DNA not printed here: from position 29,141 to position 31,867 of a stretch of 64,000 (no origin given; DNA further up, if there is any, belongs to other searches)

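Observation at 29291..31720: Single 809-aa ORF fusing a UDP-sugar pyrophosphorylase to a eukaryote-type NADP isocitrate dehydrogenase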

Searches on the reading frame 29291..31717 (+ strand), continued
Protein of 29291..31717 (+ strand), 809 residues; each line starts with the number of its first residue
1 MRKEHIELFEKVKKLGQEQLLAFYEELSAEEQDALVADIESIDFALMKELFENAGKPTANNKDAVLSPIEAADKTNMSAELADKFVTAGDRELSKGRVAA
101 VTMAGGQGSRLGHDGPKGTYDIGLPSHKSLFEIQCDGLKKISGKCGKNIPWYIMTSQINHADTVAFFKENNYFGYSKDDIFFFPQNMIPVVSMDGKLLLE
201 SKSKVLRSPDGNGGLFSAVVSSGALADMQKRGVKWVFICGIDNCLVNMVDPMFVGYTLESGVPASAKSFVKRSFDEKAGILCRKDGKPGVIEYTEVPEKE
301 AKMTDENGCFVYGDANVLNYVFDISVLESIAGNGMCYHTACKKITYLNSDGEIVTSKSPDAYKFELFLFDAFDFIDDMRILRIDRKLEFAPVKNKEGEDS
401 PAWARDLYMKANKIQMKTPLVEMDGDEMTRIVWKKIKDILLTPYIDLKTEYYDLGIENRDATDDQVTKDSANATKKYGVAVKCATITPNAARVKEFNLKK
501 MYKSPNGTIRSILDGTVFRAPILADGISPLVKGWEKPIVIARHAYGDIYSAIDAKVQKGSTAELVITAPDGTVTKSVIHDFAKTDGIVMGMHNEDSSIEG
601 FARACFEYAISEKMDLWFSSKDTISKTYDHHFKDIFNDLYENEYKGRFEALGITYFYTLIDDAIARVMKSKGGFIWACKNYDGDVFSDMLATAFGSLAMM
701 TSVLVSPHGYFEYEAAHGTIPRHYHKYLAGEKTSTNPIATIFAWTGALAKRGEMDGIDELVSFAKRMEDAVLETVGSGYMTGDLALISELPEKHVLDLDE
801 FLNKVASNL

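Call 17: find_encoding_contigs(protein=P0006, flank=8000, max_places=2)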
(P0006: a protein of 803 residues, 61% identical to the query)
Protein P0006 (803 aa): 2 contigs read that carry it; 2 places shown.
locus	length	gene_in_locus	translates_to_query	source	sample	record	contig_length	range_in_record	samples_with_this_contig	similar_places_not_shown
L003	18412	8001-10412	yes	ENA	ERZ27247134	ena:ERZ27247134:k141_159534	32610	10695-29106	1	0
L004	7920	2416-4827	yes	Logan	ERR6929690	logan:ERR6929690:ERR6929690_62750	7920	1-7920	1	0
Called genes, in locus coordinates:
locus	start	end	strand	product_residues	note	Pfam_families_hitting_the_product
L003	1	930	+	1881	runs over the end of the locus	-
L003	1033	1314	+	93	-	-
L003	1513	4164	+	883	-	PF00133:tRNA-synt_1, PF09334:tRNA-synt_1g, PF13603:tRNA-synt_1_2, PF09334:tRNA-synt_1g (weak), PF08264:Anticodon_1, PF10458:Val_tRNA-synt_C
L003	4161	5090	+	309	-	PF00291:PALP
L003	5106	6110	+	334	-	PF00579:tRNA-synt_1b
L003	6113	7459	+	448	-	PF00285:Citrate_synt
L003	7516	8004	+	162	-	PF06177:QueT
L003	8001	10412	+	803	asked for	PF01704:UDPGP, PF00180:Iso_dh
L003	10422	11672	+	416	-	PF00464:SHMT, PF01053:Cys_Met_Meta_PP (faint), PF01212:Beta_elim_lyase (faint), PF00155:Aminotran_1_2, PF01041:DegT_DnrJ_EryC1 (weak)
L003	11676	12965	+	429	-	PF05496:RuvB_N, PF00158:Sigma54_activat (faint), PF07726:AAA_3 (weak), PF07728:AAA_5, PF13173:AAA_14 (weak), PF00004:AAA, PF16193:AAA_assoc_2, PF12002:MgsA_C, +2 more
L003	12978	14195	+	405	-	PF00579:tRNA-synt_1b, PF22421:SYY_C-terminal, PF01479:S4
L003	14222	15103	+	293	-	PF07934:OGG_N, PF00730:HhH-GPD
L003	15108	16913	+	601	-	PF01807:Zn_ribbon_DnaG, PF08275:DNAG_N, PF01751:Toprim, PF13155:Toprim_2, PF13662:Toprim_4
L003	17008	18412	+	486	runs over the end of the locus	PF03979:Sigma70_r1_1 (weak), PF00140:Sigma70_r1_2, PF04542:Sigma70_r2, PF04539:Sigma70_r3, PF04545:Sigma70_r4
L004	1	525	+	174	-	?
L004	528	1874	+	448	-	PF00285:Citrate_synt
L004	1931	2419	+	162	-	PF06177:QueT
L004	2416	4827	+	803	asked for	PF01704:UDPGP, PF00180:Iso_dh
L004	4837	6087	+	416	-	PF00464:SHMT, PF01053:Cys_Met_Meta_PP (faint), PF01212:Beta_elim_lyase (faint), PF00155:Aminotran_1_2, PF01041:DegT_DnrJ_EryC1 (weak)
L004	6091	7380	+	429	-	PF05496:RuvB_N, PF00158:Sigma54_activat (faint), PF07726:AAA_3 (weak), PF07728:AAA_5, PF13173:AAA_14 (weak), PF00004:AAA, PF16193:AAA_assoc_2, PF12002:MgsA_C, +2 more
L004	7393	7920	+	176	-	?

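Call 42: predict_structure(alignment_id=A1)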
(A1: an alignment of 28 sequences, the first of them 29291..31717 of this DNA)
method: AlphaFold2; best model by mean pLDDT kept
length: 809 residues; sequences in the alignment: 28
mean_pLDDT: 85.1   pTM: 0.79
mean pLDDT of the five models: 85.1, 84.4, 84.3, 80.3, 78.0
residues with pLDDT >= 90: 434; 70-90: 266; 50-70: 80; < 50: 29
segments of 3 or more residues with pLDDT < 50: 546-554, 586-592, 682-686, 719-723
pLDDT, mean of each block of 10 residues (from residue 1): 78 92 92 93 93 71 81 93 97 97 85 88 90 96 94 95 97 96 94 94 93 92 95 97 93 97 95 86 91 79 87 92 93 84 92 92 92 92 93 87 92 93 79 89 95 89 92 95 77 81 78 79 76 73 53 55 75 76 52 69 89 86 66 91 95 84 68 79 48 61 84 72 54 75 95 93 95 93 83 90 92
secondary structure, 60 per line:
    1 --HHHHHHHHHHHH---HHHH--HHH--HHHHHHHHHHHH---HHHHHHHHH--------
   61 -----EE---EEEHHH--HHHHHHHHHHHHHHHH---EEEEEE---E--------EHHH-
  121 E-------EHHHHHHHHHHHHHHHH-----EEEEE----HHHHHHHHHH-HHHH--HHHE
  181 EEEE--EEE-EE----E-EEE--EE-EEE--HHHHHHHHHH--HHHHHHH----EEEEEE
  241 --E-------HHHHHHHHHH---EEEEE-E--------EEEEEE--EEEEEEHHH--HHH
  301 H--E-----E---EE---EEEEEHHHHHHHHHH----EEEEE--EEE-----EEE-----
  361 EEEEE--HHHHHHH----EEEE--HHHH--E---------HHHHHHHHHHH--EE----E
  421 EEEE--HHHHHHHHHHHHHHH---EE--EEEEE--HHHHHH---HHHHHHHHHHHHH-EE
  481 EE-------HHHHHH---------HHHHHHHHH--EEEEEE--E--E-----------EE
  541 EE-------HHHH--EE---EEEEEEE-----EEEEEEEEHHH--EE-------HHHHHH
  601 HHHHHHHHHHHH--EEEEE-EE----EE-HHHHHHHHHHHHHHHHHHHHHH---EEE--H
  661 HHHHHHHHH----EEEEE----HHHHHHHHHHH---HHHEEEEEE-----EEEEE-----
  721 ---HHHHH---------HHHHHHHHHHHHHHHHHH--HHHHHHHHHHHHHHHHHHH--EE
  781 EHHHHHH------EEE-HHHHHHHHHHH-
elements in order (helices of 4 or more, strands of 3 or more residues): H3-14 H18-21 H29-40 H44-52 E71-73 H79-94 E98-103 H130-145 E151-155 H160-169 H171-174 E180-184 E187-189 E199-201 E207-209 H212-221 H224-230 E235-240 H251-260 E264-268 E279-284 E287-292 H298-301 E319-323 H324-333 E338-342 E345-347 E353-355 E361-365 H368-374 E379-382 H385-388 H401-411 E420-424 H427-441 E449-453 H456-461 H465-477 E479-482 H490-495 H505-513 E516-521 E539-542 H550-553 E561-567 E573-580 H595-612 E615-619 H630-651 E655-657 H660-669 E674-678 H683-693 E700-705 E711-715 H724-728 H738-755 H758-776 E779-781 H782-787 E794-796 H798-808
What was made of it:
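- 30509..30538 (+): Junction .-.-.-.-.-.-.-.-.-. (res 407-416): stump of the UAP tail joined to the IDH N-terminus; the stop codon, SD and ancestral ATG are all gone. The AF2 model has pLDDT 92-93 across residues 401-420, with a helix at 401-411 and then a strand at 420-424 (call 42).
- On Type-II NADP-dependent isocitrate dehydrogenase (TIGR00127 / NF006156): Low-pLDDT loops at 546-554, 586-592, 682-686 and 719-723 (call 42) are consistent with regions that become ordered in a dimer or ligand complex, but that is inference.
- The AF2 model is confident and its junction is ordered (call 42). AF2 gives an ordered junction and pTM 0.79 (call 42). The junction is predicted to be structured, not a flexible cleavable linker (call 42).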

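Call 43: find_encoding_contigs(protein=P0001, flank=3000, max_places=8)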
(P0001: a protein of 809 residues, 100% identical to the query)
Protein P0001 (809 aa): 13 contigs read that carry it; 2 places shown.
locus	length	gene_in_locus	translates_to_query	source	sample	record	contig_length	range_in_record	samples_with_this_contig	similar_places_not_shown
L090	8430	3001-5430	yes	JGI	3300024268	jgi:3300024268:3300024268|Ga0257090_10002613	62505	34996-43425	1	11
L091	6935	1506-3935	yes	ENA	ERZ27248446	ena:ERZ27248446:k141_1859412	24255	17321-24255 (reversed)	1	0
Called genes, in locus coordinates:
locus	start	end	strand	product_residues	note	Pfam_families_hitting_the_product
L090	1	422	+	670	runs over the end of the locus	PF08757:CotH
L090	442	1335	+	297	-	-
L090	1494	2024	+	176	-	PF02482:Ribosomal_S30AE, PF16321:Ribosom_S30AE_C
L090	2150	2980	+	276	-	-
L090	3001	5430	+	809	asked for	PF01704:UDPGP, PF00180:Iso_dh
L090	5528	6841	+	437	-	PF00342:PGI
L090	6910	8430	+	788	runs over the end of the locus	-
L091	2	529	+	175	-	?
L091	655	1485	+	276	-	-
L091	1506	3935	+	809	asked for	PF01704:UDPGP, PF00180:Iso_dh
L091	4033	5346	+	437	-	PF00342:PGI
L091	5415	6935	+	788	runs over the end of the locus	-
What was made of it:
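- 29291..31720 (+): Whole fusion ORF, 809 aa (UAP-IDH). The identical protein is on 13 contigs (call 43).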

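Call 44: find_encoding_contigs(protein=P0059, flank=3000, max_places=2)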
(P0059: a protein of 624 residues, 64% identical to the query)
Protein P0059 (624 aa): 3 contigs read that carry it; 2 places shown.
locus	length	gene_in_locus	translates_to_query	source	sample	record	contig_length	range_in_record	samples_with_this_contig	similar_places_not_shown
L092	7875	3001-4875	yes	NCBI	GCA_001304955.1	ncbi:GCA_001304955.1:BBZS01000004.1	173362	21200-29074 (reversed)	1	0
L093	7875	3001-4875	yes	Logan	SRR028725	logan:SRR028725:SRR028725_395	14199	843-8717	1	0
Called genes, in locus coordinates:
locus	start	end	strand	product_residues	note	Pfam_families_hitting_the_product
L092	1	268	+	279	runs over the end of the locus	PF00266:Aminotran_5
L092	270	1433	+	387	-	PF00389:2-Hacid_dh, PF02826:2-Hacid_dh_C, PF03446:NAD_binding_2 (weak)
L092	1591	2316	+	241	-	PF00682:HMGL-like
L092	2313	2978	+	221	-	PF00682:HMGL-like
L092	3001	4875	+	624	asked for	PF00392:GntR, PF07729:FCD, PF00180:Iso_dh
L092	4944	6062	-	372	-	PF07690:MFS_1, PF00083:Sugar_tr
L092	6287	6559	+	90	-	PF04542:Sigma70_r2 (weak)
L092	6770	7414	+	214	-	PF13490:zf-HC2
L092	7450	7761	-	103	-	PF16326:ABC_tran_CTD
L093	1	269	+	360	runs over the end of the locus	PF00266:Aminotran_5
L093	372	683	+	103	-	PF00389:2-Hacid_dh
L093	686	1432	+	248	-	PF02826:2-Hacid_dh_C, PF03446:NAD_binding_2 (weak)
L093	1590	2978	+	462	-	PF00682:HMGL-like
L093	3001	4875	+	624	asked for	PF00392:GntR, PF07729:FCD, PF00180:Iso_dh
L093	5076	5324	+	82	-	PF04542:Sigma70_r2, PF22029:PhyR_sigma2 (weak)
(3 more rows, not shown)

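Call 45: find_encoding_contigs(protein=P0102, flank=3000, max_places=2)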
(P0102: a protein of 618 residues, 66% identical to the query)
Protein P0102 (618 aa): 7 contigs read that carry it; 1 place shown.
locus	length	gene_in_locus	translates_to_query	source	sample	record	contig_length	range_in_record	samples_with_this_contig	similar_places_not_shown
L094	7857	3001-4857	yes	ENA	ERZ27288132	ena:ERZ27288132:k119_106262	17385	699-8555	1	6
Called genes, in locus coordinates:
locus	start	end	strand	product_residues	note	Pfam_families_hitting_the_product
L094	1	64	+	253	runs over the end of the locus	?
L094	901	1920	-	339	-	-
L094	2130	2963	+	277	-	-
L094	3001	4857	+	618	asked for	PF02390:Methyltransf_4, PF13847:Methyltransf_31, PF24675:NpmA (weak), PF00180:Iso_dh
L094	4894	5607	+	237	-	PF00005:ABC_tran, PF13304:AAA_21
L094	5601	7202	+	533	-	-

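Call 50: fold_search(model_id=the predicted structure, library=pdb)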
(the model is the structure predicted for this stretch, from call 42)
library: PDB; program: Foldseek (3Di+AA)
matches with E <= 10: 1329; with E <= 0.001: 585
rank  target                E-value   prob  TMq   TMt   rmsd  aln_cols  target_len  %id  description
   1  4aou                  4.8e-51  1.00  0.42  0.83   7.2       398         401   66  CtIDH bound to NADP. The complex structures of Isocitrate dehydrogenase from Clostridium thermocellum and Desulfotalea p (released 2012-07-11)
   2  1zor_A                6.3e-51  1.00  0.43  0.85   7.7       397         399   55  Isocitrate dehydrogenase from the hyperthermophile Thermotoga maritima (released 2006-05-16)
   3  4aoy_D                3.5e-50  1.00  0.40  0.83   8.2       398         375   62  Open CtIDH. The complex structures of Isocitrate dehydrogenase from Clostridium thermocellum and Desulfotalea psychrop (released 2012-04-25)
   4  4aoy_A                5.2e-50  1.00  0.40  0.84   8.0       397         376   61  Open CtIDH. The complex structures of Isocitrate dehydrogenase from Clostridium thermocellum and Desulfotalea psychrop (released 2012-04-25)
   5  4aov                  1.2e-49  1.00  0.42  0.82   7.0       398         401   60  DpIDH-NADP. The complex structures of Isocitrate dehydrogenase from Clostridium thermocellum and Desulfotalea psychrophi (released 2012-07-11)
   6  4aoy_B                1.7e-49  1.00  0.40  0.85   7.9       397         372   60  Open CtIDH. The complex structures of Isocitrate dehydrogenase from Clostridium thermocellum and Desulfotalea psychrop (released 2012-04-25)
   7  2uxq_A                1.8e-49  1.00  0.43  0.84   7.1       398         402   60  Isocitrate dehydrogenase from the psychrophilic bacterium Desulfotalea psychrophila: biochemical properties and crysta (released 2008-02-05)
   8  2uxq_B                5.8e-49  1.00  0.43  0.84   7.1       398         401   60  Isocitrate dehydrogenase from the psychrophilic bacterium Desulfotalea psychrophila: biochemical properties and crysta (released 2008-02-05)
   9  1zor_B                1.0e-48  1.00  0.43  0.85   7.8       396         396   55  Isocitrate dehydrogenase from the hyperthermophile Thermotoga maritima (released 2006-05-16)
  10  4aoy_C                1.0e-48  1.00  0.39  0.83   8.2       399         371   60  Open CtIDH. The complex structures of Isocitrate dehydrogenase from Clostridium thermocellum and Desulfotalea psychrop (released 2012-04-25)
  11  5svo_A                1.8e-46  1.00  0.42  0.81   8.4       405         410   54  Structure of IDH2 mutant R140Q (released 2017-02-08)
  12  6aja_A                2.8e-46  1.00  0.43  0.82   8.7       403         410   52  Crystal structure of Trypanosoma brucei glycosomal isocitrate dehydrogenase in complex with NADPH, alpha-ketoglutarate (released 2019-08-28)
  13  2uxr_B                3.9e-46  1.00  0.42  0.83   7.1       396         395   60  Complex with isocitrate and the protein isocitrate dehydrogenase from the psychrophilic bacterium Desulfotalea psychro (released 2008-02-05)
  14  7e3n                  6.1e-46  1.00  0.42  0.82   7.6       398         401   52  Crystal structure of Isocitrate dehydrogenase D252N mutant from Trypanosoma brucei in complexed with NADP+, alpha-ketogl (released 2022-02-16)
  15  6adi_A                8.1e-46  1.00  0.43  0.81   8.4       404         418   54  Crystal Structures of IDH2 R140Q in complex with AG-881 (released 2018-09-05)
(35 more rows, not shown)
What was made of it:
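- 29291..30520 (+): N-terminal half (res 1-410): AGX/UAP-type UDP-N-acetylhexosamine pyrophosphorylase. Foldseek to A. fumigatus UAP1: TM 0.83, rmsd 3.2 (call 50).
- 30524..31717 (+): C-terminal half (res 412-809): type-II homodimeric-class NADP-dependent isocitrate dehydrogenase. Foldseek TM 0.83-0.85 (call 50).
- Both halves model with high confidence onto their folds (calls 42, 50).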

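Call 59: search_protein_representatives(protein=window:29291-31717:+)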
Query: 809 residues. Proteins with E-value up to 0.001 (for the whole library): 12584; up to 1e-10: 6990; up to 1e-30: 2183. The best 150 are listed.
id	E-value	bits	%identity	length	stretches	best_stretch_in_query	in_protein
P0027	1.2e-284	962.8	55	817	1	5-806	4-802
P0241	7.2e-219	745.2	38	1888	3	64-413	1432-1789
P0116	5.4e-172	590.1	70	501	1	413-772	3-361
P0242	1.4e-167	575.6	69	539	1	412-775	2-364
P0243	4.7e-148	511.0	58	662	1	405-808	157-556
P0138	7.1e-147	507.1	55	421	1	7-415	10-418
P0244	6.2e-145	500.7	36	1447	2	10-413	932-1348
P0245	1.6e-139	482.8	57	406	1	412-789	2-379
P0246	3.7e-135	468.3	69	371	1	412-706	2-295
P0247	1.4e-131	456.5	66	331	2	564-806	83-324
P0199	2.4e-131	455.7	52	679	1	11-417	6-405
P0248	9.5e-129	447.1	65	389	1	412-706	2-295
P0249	9.6e-125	433.9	68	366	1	428-707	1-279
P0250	1.6e-124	433.1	59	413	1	491-805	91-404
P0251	4.1e-122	425.2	47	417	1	3-410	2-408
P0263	1.2e-109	384.0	45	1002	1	7-410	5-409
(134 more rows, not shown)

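Call 61: search_protein_families(library=pfam, proteins=[P0241, P0244, P0263], max_evalue=0.00001)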
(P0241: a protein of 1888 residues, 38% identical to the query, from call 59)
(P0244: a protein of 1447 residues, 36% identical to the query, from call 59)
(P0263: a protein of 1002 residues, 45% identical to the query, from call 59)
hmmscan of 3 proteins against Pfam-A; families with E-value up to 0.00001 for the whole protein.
P0241 (1888 aa): 2 families
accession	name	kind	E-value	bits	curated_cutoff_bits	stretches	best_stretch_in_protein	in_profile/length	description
PF01704.24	UDPGP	-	5.1e-128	427.7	22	3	1466-1770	52-339/413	UTP--glucose-1-phosphate uridylyltransferase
PF08240.17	ADH_N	-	1.3e-08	35.4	23.5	1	658-712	2-62/104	Alcohol dehydrogenase GroES-like domain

P0244 (1447 aa): 2 families
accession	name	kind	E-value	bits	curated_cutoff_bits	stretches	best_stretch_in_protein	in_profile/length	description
PF01704.24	UDPGP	-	6.8e-87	292.3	22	2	1020-1329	51-339/413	UTP--glucose-1-phosphate uridylyltransferase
PF08240.17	ADH_N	-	6.6e-09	36.4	23.5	1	668-733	2-72/104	Alcohol dehydrogenase GroES-like domain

P0263 (1002 aa): 5 families
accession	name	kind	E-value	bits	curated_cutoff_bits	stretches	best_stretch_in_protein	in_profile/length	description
PF01704.24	UDPGP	-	1.2e-44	153.1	22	1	50-393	6-337/413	UTP--glucose-1-phosphate uridylyltransferase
PF02878.22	PGM_PMM_I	-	3.1e-42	144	22.5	1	456-590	3-133/138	Phosphoglucomutase/phosphomannomutase, alpha/beta/alpha domain I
PF02880.22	PGM_PMM_III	-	5.7e-21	75.2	20.7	1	738-860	2-111/115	Phosphoglucomutase/phosphomannomutase, alpha/beta/alpha domain III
PF02879.22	PGM_PMM_II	-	1.2e-18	68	29.3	1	637-729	15-101/103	Phosphoglucomutase/phosphomannomutase, alpha/beta/alpha domain II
PF00408.26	PGM_PMM_IV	-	2.6e-07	31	23.1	1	937-967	28-56/68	Phosphoglucomutase/phosphomannomutase, C-terminal domain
